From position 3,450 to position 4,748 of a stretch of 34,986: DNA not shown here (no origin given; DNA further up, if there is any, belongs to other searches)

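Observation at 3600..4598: Nuclease-like T5orf172/GIY-YIG-type gene as a separate unit at the distal end of the late strand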

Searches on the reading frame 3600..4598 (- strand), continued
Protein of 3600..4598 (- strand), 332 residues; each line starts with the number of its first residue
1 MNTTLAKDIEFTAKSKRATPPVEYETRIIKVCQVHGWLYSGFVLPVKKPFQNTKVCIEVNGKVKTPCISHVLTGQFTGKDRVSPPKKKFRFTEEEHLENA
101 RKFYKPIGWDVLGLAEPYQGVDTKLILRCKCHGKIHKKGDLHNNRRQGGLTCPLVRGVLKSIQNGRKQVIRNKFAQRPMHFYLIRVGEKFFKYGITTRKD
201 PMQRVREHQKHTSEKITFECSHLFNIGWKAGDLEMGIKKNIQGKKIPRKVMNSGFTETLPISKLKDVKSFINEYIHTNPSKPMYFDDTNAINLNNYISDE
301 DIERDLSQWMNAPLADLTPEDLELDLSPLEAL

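Call 74: find_encoding_contigs(protein=P0004, flank=5000, max_places=1)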
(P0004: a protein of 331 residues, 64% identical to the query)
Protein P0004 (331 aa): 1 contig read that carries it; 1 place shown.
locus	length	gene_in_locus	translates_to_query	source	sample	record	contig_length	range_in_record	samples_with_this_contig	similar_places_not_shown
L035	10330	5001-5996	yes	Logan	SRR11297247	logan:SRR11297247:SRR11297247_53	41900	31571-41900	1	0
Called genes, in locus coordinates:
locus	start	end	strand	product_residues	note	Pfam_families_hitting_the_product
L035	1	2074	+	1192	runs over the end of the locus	PF13550:Phage-tail_3 (faint), PF09327:Phage_Tail_Tip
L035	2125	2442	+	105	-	-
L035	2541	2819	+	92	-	-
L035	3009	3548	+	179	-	-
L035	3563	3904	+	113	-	-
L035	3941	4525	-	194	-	PF10544:T5orf172 (weak)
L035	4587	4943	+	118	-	-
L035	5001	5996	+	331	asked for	-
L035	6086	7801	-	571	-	PF00239:Resolvase, PF07508:Recombinase (weak), PF13408:Zn_ribbon_recom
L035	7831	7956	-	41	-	-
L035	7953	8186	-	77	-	-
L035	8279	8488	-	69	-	-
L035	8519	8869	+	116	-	-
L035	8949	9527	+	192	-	PF02613:Nitrate_red_del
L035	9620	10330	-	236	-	?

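Call 87: search_protein_families(library=ncbifam, proteins=[window:3603-4598:-, L008:2786-4276:-], max_evalue=0.01)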
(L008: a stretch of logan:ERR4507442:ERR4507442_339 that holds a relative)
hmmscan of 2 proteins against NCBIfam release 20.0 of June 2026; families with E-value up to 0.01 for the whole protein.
window:3603-4598:- (332 aa): 0 families

L008:2786-4276:- (496 aa): 8 families
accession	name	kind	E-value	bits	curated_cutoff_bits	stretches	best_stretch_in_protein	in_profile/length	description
NF053632.1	heli_RadD_YejH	equivalog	2e-14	52.8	720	1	118-451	6-353/573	DNA repair helicase RadD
NF046051.1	restrict_EcoAI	equivalog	2.5e-13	49.3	550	1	104-441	147-515/768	EcoAI/FtnUII family type I restriction enzme subunit R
NF010337.0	PRK13766.1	equivalog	4.7e-10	38.2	610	1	111-197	13-97/781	Hef nuclease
TIGR04095.1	dnd_restrict_1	equivalog_domain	8.6e-09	34.9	600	0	112-188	6-84/451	DNA phosphorothioation system restriction enzyme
NF040935.1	helicase_Hel308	equivalog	1.3e-05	23.6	1200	1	93-235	7-153/704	ATP-dependent DNA helicase Hel308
NF041063.1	DpdF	equivalog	2.6e-05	23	550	1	129-177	158-205/813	protein DpdF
NF002654.0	PRK02362.1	equivalog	4.3e-05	22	887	1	116-234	25-148/739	ATP-dependent DNA helicase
NF002251.0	PRK01172.1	equivalog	0.0034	15.7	891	1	104-183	13-90/674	ATP-dependent DNA helicase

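Call 89: fold_search(model_id=the predicted structure, library=viral)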
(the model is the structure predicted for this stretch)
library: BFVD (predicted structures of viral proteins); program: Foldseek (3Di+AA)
matches with E <= 10: 1004; with E <= 0.001: 112
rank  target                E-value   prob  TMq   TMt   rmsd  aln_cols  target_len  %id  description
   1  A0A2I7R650            2.9e-14  1.00  0.30  0.27  17.9       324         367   18  (no name in the UniProt tables at hand)
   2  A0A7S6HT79            3.3e-14  1.00  0.31  0.19  11.9       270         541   21  Zinc-ribbon domain-containing protein [Escherichia phage JEP8]
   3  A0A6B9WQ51            5.5e-14  1.00  0.30  0.25  23.7       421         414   15  Uncharacterized protein [Escherichia phage kaaroe]
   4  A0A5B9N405            7.7e-14  1.00  0.30  0.26  16.7       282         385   20  CapR homology domain-containing protein [Aeromonas phage 4L372XY]
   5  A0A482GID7            8.1e-14  1.00  0.29  0.26  14.3       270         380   19  (no name in the UniProt tables at hand)
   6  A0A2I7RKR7            2.8e-13  1.00  0.33  0.29  13.0       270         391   17  (no name in the UniProt tables at hand)
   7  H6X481                7.8e-13  1.00  0.29  0.24  22.6       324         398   14  CapR homology domain-containing protein [Klebsiella phage vB_KleM_RaK2]
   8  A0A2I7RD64            1.5e-12  1.00  0.28  0.24  16.6       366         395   15  (no name in the UniProt tables at hand)
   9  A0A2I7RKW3            1.8e-12  1.00  0.32  0.27  14.9       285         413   20  (no name in the UniProt tables at hand)
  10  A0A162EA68            3.4e-12  1.00  0.31  0.52  14.8       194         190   22  CapR homology domain-containing protein [Salmonella phage NR01]
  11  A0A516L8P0            6.0e-12  1.00  0.30  0.32  18.3       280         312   16  (no name in the UniProt tables at hand)
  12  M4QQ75                6.7e-12  1.00  0.36  0.36  10.3       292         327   16  (no name in the UniProt tables at hand)
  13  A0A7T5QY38            6.7e-12  1.00  0.30  0.31  14.9       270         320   19  (no name in the UniProt tables at hand)
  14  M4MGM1                8.4e-12  1.00  0.39  0.31  15.1       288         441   16  (no name in the UniProt tables at hand)
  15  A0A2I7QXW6            1.1e-11  1.00  0.29  0.21  13.2       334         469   20  (no name in the UniProt tables at hand)
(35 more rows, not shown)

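Call 96: find_related_loci(query=window:3603-4598:-, collection=genome_contigs, flank=4000)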
Query window:3603-4598:- (332 aa) in genome_contigs; peptide patterns used: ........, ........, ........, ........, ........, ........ (x = any residue, [..] = any of these).
45 stretches matched a pattern, but none encodes a relative of the query by tblastn (E <= 1e-3).
